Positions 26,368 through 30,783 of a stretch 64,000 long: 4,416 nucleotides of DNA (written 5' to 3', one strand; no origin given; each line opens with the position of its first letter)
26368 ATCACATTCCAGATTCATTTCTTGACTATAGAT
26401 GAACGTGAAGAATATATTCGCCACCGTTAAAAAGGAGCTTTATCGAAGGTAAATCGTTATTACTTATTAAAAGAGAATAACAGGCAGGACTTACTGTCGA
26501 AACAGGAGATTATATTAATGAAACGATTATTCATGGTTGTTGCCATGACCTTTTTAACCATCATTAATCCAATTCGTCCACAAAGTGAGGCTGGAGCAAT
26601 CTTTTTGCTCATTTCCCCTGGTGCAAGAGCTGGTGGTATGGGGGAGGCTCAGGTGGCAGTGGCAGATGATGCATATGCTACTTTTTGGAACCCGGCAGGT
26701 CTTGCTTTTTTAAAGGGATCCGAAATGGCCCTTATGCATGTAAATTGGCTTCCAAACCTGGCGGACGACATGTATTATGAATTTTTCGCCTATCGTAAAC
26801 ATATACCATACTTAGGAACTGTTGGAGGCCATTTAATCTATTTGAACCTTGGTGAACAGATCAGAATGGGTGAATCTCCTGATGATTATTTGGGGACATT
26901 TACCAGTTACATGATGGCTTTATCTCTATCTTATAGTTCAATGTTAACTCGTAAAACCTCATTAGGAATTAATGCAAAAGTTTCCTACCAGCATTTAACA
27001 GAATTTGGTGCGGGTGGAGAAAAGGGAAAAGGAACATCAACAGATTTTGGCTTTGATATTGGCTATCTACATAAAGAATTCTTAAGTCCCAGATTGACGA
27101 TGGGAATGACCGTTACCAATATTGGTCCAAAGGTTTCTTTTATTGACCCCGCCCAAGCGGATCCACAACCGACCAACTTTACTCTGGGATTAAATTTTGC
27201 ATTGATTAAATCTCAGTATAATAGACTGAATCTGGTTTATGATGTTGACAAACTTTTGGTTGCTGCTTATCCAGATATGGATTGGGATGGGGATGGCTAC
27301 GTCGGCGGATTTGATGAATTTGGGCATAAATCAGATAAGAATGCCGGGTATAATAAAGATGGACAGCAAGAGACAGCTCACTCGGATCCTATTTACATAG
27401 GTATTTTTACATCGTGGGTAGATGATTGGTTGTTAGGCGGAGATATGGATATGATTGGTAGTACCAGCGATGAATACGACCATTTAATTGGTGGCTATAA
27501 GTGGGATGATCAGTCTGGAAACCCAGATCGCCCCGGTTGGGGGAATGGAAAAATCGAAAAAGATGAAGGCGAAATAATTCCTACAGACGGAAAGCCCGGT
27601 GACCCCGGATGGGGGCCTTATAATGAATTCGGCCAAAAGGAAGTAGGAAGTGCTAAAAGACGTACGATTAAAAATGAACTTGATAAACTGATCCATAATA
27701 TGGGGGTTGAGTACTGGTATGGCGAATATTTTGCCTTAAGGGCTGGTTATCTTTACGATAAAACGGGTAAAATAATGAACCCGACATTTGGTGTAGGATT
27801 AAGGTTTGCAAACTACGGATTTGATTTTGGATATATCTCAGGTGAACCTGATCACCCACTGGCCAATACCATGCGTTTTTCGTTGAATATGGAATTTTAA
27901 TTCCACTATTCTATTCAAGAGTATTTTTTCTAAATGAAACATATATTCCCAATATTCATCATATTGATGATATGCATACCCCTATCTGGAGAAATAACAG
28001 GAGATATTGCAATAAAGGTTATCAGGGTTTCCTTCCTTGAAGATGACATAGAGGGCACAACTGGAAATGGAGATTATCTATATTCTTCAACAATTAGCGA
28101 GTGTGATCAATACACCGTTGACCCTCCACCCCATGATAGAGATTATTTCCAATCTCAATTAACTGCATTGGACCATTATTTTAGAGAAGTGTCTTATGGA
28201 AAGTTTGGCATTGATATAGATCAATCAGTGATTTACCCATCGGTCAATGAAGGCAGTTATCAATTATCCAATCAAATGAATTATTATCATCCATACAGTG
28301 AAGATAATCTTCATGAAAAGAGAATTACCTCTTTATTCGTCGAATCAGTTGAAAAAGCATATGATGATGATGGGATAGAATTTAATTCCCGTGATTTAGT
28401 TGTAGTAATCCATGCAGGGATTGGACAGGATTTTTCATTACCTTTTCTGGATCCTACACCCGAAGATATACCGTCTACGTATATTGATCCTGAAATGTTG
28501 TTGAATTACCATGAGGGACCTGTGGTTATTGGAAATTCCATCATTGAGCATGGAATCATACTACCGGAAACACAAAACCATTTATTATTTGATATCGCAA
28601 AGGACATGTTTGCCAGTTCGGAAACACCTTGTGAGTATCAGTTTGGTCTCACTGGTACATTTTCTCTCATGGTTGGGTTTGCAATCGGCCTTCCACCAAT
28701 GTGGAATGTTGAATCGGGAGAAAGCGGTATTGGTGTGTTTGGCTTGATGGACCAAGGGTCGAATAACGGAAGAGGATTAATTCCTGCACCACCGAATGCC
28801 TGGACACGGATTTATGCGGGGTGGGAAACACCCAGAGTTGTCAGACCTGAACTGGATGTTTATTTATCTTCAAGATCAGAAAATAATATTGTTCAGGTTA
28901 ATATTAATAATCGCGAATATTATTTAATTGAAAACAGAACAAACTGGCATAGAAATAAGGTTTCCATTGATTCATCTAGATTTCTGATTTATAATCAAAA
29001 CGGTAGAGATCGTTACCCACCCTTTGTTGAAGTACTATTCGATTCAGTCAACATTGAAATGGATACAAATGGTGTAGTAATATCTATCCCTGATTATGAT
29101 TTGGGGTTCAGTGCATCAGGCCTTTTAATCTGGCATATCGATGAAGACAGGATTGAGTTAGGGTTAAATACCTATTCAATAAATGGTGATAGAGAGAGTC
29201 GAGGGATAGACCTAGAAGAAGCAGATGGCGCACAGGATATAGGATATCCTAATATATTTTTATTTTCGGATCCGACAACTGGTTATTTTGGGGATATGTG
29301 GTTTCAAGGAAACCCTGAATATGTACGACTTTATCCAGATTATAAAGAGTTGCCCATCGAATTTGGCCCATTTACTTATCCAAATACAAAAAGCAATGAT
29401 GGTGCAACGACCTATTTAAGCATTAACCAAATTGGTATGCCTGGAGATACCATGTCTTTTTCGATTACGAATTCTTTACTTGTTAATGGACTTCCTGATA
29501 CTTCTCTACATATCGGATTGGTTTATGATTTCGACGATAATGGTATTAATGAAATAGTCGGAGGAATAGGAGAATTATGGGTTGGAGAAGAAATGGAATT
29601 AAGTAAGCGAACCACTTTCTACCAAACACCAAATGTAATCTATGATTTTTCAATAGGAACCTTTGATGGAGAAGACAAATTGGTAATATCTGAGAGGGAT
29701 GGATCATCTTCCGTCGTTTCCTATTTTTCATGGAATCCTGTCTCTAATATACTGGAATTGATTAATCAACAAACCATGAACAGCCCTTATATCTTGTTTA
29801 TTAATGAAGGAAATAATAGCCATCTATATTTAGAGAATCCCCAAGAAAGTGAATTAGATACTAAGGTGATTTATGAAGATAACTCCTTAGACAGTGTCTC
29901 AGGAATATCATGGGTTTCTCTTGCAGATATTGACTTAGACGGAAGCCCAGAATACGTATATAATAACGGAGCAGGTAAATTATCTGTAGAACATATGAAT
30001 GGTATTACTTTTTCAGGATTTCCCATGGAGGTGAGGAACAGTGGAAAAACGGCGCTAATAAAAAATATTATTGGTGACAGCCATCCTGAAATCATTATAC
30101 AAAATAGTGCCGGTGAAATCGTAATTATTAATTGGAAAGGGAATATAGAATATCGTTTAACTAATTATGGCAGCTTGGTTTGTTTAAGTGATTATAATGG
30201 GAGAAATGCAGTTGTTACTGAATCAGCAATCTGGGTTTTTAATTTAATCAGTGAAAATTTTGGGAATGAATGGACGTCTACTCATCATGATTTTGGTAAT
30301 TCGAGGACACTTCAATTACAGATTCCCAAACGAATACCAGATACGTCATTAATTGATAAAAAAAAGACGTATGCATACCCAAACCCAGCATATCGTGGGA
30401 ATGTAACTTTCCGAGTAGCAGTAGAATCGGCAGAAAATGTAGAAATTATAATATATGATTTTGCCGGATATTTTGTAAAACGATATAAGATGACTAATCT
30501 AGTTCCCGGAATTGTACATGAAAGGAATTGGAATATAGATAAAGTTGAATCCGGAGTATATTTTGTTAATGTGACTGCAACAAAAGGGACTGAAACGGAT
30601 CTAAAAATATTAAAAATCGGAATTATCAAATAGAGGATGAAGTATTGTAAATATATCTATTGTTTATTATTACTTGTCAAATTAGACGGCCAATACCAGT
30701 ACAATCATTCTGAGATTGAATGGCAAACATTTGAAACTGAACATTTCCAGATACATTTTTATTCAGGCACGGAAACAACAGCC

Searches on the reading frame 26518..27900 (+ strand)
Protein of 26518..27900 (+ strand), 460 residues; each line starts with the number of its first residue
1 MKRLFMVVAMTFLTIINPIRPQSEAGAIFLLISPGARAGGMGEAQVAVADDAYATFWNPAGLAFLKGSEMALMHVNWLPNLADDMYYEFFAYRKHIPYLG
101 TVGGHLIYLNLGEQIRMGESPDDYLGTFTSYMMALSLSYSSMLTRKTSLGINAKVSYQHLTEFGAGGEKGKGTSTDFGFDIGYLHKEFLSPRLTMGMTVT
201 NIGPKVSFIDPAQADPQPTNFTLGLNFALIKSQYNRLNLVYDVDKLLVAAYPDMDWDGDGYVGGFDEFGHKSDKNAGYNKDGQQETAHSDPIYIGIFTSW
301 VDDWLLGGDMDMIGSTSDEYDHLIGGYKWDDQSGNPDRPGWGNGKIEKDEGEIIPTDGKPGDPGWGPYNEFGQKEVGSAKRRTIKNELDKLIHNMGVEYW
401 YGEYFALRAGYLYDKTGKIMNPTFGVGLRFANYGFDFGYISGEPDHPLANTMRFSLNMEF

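Call 45: search_protein_families(library=pfam, proteins=[window:26518-27900:+], max_evalue=0.001)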
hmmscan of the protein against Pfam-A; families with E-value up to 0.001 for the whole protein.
window:26518-27900:+ (460 aa): 3 families
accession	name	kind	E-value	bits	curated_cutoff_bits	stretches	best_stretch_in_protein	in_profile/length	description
PF19572.5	PorV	-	1.8e-27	96.9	27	1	26-250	12-240/243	Type IX secretion system protein PorV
PF03349.22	Toluene_X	-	1.2e-07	31.1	29.7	1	42-166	24-157/421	Outer membrane protein transport protein (OMPP1/FadL/TodX)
PF03687.19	UPF0164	-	3e-06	26.7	21.4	1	30-207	44-225/325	Uncharacterised protein family (UPF0164)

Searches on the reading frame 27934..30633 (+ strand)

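Call 45: search_protein_families(library=pfam, proteins=[window:27934-30633:+], max_evalue=0.001)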
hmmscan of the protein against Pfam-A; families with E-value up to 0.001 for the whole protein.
window:27934-30633:+ (899 aa): 1 family
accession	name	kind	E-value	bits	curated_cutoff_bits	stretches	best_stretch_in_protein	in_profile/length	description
PF18962.6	Por_Secre_tail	-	1.5e-07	32.1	27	1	815-888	2-70/75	Secretion system C-terminal sorting domain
